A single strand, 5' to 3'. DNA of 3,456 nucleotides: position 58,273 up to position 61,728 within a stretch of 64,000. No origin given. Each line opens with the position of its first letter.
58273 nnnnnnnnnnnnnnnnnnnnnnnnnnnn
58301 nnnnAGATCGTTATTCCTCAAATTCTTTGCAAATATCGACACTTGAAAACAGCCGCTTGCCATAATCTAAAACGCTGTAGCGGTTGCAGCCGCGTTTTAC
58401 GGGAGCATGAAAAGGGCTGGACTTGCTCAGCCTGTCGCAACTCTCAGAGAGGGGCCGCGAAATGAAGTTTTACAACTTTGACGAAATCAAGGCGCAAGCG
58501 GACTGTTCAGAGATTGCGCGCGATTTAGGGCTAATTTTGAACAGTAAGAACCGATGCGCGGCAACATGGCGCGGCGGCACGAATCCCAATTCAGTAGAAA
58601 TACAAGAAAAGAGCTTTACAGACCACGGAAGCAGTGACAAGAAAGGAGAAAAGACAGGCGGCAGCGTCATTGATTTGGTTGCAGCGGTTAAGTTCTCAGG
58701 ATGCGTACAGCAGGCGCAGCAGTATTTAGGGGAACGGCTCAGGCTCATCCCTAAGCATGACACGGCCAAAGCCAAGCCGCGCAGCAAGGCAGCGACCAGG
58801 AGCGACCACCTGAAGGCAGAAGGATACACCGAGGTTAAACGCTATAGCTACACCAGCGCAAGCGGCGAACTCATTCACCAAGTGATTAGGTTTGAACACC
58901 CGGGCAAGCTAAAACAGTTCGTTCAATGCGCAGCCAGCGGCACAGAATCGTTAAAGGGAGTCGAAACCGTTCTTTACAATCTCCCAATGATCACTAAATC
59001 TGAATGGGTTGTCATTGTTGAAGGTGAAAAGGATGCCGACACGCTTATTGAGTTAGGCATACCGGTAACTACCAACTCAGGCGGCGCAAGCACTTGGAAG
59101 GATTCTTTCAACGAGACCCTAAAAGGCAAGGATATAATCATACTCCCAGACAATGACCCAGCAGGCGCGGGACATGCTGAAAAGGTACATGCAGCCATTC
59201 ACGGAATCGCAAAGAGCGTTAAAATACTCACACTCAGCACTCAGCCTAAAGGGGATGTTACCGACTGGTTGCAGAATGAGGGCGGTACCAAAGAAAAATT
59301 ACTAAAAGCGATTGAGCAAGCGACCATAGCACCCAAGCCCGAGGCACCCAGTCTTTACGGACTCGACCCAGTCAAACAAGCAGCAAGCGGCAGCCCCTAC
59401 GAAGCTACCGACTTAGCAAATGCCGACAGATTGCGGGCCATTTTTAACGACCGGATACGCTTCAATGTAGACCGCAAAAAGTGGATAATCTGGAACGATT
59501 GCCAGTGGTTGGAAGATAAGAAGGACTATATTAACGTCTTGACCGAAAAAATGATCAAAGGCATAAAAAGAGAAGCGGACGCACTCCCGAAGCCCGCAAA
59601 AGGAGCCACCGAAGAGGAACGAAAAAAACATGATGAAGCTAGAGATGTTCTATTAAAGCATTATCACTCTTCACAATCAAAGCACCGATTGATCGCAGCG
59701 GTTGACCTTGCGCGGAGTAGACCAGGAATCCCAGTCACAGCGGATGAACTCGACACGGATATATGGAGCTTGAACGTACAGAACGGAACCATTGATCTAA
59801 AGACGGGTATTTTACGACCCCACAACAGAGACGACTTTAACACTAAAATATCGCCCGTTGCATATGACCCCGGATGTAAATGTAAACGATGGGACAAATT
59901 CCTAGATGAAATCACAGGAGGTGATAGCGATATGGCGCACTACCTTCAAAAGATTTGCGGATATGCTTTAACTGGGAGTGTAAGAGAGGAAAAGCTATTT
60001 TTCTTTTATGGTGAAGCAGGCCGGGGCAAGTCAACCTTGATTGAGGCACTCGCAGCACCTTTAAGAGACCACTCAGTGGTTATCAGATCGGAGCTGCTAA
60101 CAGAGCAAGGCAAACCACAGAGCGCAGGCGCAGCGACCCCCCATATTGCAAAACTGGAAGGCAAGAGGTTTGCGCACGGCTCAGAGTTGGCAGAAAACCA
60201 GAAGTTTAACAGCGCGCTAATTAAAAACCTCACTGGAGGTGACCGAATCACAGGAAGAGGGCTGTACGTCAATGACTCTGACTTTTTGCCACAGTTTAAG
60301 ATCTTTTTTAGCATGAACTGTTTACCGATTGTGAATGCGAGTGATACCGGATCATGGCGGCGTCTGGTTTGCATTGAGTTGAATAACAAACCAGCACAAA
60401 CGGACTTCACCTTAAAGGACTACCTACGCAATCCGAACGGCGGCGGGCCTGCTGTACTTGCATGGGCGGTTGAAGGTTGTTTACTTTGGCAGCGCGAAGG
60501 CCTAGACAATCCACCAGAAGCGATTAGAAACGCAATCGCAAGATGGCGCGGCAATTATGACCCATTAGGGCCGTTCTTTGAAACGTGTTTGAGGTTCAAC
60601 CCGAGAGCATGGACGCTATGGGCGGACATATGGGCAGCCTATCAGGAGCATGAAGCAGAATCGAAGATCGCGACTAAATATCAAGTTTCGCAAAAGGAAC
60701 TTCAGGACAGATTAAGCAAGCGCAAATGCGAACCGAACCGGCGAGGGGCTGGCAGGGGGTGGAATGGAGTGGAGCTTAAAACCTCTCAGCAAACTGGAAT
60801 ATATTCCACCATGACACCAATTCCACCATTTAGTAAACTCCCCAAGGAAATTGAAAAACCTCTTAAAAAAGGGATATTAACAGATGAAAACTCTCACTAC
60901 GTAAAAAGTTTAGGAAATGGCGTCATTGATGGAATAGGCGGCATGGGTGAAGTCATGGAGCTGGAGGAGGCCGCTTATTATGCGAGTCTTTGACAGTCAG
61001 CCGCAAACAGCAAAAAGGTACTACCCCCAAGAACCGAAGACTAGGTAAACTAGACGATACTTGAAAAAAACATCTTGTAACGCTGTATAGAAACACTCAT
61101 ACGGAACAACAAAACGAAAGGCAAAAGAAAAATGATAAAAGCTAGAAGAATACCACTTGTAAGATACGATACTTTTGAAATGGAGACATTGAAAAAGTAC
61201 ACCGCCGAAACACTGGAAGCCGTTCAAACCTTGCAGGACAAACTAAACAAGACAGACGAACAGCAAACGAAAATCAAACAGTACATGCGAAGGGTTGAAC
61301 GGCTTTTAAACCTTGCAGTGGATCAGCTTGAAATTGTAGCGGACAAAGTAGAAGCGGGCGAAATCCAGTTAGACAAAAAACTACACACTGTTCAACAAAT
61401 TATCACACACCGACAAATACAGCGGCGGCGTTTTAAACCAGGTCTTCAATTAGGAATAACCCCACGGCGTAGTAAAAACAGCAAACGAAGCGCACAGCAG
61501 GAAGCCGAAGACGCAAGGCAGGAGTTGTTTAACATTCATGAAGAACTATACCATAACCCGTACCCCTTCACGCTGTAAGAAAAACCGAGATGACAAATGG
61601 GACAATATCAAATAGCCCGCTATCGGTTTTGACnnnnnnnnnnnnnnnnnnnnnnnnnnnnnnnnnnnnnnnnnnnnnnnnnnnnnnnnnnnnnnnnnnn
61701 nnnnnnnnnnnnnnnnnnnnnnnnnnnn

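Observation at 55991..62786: PICI / phage-satellite-like 6.6-kb island integrated into the initiator tRNA-fMet gene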

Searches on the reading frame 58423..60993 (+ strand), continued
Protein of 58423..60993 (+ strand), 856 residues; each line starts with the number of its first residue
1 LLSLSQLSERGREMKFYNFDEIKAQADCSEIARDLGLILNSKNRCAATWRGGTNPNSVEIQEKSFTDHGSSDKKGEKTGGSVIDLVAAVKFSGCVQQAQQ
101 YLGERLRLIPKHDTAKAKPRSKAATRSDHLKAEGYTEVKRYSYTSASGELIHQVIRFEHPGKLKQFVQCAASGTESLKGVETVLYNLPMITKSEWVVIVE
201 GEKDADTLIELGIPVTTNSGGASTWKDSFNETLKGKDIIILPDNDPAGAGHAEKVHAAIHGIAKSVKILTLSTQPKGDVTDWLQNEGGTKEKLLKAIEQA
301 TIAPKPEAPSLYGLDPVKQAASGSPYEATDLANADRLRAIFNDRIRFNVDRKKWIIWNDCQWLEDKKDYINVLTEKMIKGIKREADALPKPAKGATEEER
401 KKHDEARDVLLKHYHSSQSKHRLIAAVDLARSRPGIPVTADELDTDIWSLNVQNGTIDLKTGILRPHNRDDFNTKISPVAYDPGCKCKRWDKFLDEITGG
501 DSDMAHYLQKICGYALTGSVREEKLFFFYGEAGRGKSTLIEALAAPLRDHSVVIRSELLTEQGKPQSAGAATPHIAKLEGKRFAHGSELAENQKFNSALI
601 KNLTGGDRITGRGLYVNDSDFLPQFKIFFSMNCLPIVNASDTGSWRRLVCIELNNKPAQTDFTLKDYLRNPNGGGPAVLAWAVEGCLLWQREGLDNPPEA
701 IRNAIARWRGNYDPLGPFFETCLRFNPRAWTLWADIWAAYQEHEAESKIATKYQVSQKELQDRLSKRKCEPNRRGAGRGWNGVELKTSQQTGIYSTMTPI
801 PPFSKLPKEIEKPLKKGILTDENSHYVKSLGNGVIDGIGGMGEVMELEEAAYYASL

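Call 42: list_cluster_members(proteins=[window:58462-60993:+, window:56237-57823:+, window:48682-49956:+, window:50081-51262:+, window:54544-55692:+, window:61132-61578:+, P0001])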
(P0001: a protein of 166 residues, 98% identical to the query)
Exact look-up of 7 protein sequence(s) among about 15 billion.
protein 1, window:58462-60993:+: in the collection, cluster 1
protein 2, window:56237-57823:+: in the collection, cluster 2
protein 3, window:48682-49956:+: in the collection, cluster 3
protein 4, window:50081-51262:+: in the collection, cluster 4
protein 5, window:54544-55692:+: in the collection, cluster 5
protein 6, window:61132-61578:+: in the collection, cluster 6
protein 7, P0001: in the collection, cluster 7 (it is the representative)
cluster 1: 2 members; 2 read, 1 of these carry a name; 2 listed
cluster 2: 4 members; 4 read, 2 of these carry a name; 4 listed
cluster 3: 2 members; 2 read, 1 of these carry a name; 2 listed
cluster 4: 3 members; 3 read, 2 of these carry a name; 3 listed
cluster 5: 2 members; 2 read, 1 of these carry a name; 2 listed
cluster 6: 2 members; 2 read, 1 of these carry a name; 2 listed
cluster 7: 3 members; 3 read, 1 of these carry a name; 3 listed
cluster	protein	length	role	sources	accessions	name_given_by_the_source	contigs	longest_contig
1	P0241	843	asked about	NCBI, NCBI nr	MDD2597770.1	MAG: phage/plasmid primase, P4 family [Kiritimatiellae bacterium] | phage/plasmid primase, P4 family [Kiritimatiellia bacterium]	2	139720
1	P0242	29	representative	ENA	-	-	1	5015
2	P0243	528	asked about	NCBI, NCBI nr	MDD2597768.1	MAG: tyrosine-type recombinase/integrase [Kiritimatiellae bacterium] | tyrosine-type recombinase/integrase [Kiritimatiellia bacterium]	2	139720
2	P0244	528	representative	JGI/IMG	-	-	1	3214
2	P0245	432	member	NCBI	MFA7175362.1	MAG: tyrosine-type recombinase/integrase [Kiritimatiellia bacterium]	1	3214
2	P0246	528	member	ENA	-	-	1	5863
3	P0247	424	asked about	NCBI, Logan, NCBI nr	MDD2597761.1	MAG: DNA polymerase IV [Kiritimatiellae bacterium] | DNA polymerase IV [Kiritimatiellia bacterium]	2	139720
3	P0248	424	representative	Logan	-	-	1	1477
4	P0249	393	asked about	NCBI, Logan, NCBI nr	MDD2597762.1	MAG: DUF1080 domain-containing protein [Kiritimatiellae bacterium] | DUF1080 domain-containing protein [Kiritimatiellia bacterium]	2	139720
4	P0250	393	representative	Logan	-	-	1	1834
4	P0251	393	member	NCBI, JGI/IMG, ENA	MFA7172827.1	MAG: DUF1080 domain-containing protein [Kiritimatiellia bacterium]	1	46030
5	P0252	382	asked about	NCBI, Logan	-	-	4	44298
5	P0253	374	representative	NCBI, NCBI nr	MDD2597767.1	MAG: glycosyl hydrolase family 28-related protein [Kiritimatiellae bacterium] | glycosyl hydrolase family 28-related protein [Kiritimatiellia bacterium]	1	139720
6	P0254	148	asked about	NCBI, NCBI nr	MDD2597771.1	MAG: hypothetical protein PHO37_00895 [Kiritimatiellae bacterium] | hypothetical protein [Kiritimatiellia bacterium]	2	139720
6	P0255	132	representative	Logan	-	-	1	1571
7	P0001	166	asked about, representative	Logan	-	-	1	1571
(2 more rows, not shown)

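Call 43: find_encoding_contigs(protein=P0246, flank=10000, max_places=4)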
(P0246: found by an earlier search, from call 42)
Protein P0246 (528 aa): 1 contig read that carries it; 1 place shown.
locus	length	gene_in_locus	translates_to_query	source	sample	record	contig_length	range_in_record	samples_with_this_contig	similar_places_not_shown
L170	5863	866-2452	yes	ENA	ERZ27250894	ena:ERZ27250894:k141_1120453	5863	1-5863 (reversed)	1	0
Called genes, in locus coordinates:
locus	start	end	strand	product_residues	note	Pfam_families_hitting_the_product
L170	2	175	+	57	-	?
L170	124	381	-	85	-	-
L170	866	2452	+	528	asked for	PF00589:Phage_integrase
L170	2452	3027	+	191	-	-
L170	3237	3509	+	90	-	PF12728:HTH_17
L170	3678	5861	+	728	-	?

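Call 53: search_protein_families(library=padloc, proteins=[window:58462-60993:+], max_evalue=0.01)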
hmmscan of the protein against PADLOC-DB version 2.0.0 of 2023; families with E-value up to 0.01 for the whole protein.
window:58462-60993:+ (843 aa): 2 families
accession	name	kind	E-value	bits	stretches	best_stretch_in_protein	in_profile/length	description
PDLC03800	RTasDnaG-like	-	7.2e-07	26.3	1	164-292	266-393/550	DRT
PDLC03841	LeoBC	-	0.0054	13.9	1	515-563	82-98/601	-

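Call 73: search_protein_families(library=ncbifam, proteins=[window:58462-60993:+, L170:2452-3027:+, L010:3190-3789:+, L010:3828-4592:+], max_evalue=0.001)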
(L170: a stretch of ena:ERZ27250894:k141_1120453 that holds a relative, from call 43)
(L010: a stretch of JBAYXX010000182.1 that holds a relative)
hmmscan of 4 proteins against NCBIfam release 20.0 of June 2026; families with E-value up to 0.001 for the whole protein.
window:58462-60993:+ (843 aa): 5 families
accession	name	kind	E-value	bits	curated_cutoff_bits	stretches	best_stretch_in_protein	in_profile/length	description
NF005477.0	PRK07078.1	subfamily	5.7e-116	388.5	1014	1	61-781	76-754/759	hypothetical protein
NF011296.0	PRK14709.1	subfamily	1.3e-83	281.2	613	1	320-777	39-464/469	hypothetical protein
TIGR01613.1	primase_Cterm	subfamily_domain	5.1e-64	216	108.7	1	436-734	2-294/304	phage/plasmid primase, P4 family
NF003092.0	PRK04017.1-3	equivalog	0.00013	22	193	1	178-237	18-75/125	hypothetical protein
TIGR01391.1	dnaG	equivalog_domain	0.00044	19.2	283.6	1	177-278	253-353/414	DNA primase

L170:2452-3027:+ (191 aa): 0 families

L010:3190-3789:+ (199 aa): 0 families

L010:3828-4592:+ (254 aa): 0 families

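Call 76: find_related_loci(query=A2, collection=viral_contigs, flank=10000)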
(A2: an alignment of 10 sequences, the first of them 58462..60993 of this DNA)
Query A2 (843 aa) in viral_contigs; peptide patterns used: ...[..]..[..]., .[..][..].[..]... (x = any residue, [..] = any of these).
600 stretches matched a pattern (row limit reached: there are more); 504 encode a relative of the query (tblastn E <= 1e-3); the best 80 are kept; 80 distinct loci.
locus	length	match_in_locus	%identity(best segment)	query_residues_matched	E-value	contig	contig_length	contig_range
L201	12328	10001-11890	35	128-772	2e-117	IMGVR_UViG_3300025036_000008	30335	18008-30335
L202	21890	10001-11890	35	128-772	2e-117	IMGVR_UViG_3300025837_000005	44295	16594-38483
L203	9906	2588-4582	35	54-776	1e-110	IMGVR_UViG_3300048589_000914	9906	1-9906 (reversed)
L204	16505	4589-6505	35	125-780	1e-105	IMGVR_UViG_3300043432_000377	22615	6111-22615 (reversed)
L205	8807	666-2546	35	78-728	4e-102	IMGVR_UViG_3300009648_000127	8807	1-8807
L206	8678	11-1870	34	126-773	9e-102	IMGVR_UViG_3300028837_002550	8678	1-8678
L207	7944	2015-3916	34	106-766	7e-100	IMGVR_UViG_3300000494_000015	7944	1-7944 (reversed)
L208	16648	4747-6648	34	106-766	8e-100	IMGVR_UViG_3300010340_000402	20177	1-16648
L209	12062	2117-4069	33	117-776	5e-94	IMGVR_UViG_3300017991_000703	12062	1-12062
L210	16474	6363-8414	33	90-772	4e-88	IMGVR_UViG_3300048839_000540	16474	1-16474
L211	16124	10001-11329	37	313-772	1e-85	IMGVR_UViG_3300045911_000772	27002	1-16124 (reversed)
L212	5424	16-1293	37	332-774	3e-84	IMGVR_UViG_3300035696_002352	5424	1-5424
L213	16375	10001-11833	32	125-734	4e-83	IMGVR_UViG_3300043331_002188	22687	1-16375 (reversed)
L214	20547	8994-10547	32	283-824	3e-81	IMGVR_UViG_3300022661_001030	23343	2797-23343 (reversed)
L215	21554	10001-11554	32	283-824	3e-81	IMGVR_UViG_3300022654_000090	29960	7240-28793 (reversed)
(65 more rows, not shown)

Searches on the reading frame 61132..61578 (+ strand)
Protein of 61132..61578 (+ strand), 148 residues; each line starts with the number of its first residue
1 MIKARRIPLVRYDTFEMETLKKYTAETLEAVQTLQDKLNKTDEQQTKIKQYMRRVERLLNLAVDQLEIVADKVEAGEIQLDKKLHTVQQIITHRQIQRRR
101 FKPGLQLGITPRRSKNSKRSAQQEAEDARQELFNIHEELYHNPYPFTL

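Call 7: search_protein_families(library=pfam, proteins=[window:61132-61578:+], max_evalue=0.01)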
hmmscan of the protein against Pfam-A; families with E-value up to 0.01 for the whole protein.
window:61132-61578:+ (148 aa): 1 family
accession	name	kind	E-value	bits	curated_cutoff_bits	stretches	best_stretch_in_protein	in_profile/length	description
PF14677.12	FANCI_S3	-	0.0093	16.1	25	0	20-102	130-209/216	FANCI solenoid 3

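Call 8: search_protein_families(library=phrogs, proteins=[window:61132-61578:+], max_evalue=0.01)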
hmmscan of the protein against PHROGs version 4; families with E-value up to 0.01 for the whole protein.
window:61132-61578:+ (148 aa): 0 families

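Call 53: search_protein_families(library=padloc, proteins=[window:61132-61578:+], max_evalue=0.01)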
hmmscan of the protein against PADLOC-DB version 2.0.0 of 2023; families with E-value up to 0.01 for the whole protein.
window:61132-61578:+ (148 aa): 0 families

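Call 60: search_protein_representatives(protein=window:61132-61578:+)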
Query: 148 residues. Proteins with E-value up to 0.001 (for the whole library): 2; up to 1e-10: 1; up to 1e-30: 1. The best 2 are listed.
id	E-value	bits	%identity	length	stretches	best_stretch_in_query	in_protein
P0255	2.7e-75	266.9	98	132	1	17-148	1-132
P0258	6.3e-05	39.4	29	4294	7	42-79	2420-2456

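Call 68: predict_structure(protein=window:61132-61578:+)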
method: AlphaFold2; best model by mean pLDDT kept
length: 148 residues; sequences in the alignment: 1
mean_pLDDT: 66.6   pTM: 0.31
mean pLDDT of the five models: 66.6, 53.9, 48.7, 47.9, 45.9
residues with pLDDT >= 90: 0; 70-90: 80; 50-70: 42; < 50: 26
segments of 3 or more residues with pLDDT < 50: 4-15, 108-113
pLDDT, mean of each block of 10 residues (from residue 1): 43 56 75 69 79 79 74 71 75 67 51 52 79 74 50
secondary structure, 60 per line:
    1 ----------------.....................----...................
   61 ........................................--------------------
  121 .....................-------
elements in order: H17-37 H42-100 H121-141

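Call 73: search_protein_families(library=ncbifam, proteins=[window:61132-61578:+, L170:2452-3027:+], max_evalue=0.001)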
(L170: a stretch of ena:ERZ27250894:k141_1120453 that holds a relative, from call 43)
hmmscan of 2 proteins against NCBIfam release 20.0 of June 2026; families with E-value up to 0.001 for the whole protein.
window:61132-61578:+ (148 aa): 0 families

L170:2452-3027:+ (191 aa): 0 families
